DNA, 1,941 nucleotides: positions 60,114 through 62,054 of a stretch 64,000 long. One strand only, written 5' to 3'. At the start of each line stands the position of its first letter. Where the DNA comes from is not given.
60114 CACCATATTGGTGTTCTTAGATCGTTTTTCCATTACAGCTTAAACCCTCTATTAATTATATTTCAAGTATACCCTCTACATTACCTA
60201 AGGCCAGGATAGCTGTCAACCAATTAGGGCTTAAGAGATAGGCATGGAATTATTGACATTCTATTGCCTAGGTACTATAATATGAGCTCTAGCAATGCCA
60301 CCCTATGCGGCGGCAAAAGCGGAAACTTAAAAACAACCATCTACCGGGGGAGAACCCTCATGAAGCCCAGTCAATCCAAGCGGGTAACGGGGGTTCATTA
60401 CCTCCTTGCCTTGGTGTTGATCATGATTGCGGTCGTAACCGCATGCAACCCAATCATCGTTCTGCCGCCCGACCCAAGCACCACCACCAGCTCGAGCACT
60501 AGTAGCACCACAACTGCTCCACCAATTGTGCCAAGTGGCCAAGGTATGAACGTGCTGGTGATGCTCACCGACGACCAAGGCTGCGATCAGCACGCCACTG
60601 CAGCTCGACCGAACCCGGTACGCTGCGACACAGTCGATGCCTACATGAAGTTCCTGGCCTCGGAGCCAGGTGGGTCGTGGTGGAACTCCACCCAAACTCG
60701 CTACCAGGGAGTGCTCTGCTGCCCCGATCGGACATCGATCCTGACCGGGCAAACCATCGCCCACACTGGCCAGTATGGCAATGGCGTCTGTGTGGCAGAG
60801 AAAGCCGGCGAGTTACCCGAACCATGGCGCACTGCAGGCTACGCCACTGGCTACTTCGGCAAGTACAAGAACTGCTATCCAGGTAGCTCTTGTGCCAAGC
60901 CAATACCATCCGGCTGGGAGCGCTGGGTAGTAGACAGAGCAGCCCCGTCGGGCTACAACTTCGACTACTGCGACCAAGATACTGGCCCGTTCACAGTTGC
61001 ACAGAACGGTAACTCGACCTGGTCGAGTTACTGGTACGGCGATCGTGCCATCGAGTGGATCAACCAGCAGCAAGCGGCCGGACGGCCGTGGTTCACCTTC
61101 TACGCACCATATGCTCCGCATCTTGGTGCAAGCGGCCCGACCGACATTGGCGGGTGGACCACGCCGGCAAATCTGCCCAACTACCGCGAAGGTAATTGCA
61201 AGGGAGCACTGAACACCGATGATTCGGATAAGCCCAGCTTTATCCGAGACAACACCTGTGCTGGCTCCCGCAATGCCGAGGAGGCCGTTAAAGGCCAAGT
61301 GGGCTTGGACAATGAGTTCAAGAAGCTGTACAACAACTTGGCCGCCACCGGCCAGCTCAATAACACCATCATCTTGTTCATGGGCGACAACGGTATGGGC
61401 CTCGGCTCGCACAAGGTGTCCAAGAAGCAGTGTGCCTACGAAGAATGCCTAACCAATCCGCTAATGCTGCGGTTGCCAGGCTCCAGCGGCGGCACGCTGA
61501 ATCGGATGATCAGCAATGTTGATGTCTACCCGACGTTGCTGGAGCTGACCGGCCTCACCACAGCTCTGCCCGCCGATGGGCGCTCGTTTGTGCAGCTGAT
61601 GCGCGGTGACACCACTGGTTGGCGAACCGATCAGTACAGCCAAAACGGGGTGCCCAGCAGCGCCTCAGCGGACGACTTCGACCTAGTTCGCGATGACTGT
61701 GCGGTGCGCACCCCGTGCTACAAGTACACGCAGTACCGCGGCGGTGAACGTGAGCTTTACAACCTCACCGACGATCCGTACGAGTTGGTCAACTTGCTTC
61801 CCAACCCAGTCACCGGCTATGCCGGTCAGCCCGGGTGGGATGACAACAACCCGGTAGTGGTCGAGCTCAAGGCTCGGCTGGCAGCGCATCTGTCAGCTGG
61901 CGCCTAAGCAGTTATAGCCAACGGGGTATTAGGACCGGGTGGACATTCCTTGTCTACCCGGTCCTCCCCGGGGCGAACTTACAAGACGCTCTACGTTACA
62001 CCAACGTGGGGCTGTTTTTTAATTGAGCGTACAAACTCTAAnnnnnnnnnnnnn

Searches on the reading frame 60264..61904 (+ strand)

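Call 88: search_protein_families(library=pfam, max_evalue=0.001, proteins=[window:60264-61904:+])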
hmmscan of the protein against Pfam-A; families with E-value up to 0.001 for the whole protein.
window:60264-61904:+ (547 aa): 2 families
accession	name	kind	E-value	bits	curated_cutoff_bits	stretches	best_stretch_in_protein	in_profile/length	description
PF00884.28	Sulfatase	-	4.1e-24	85.9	25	1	140-430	37-300/301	Sulfatase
PF16347.10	SGSH_C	-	1.5e-15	58.1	29.3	1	381-515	1-135/154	N-sulphoglucosamine sulphohydrolase, C-terminal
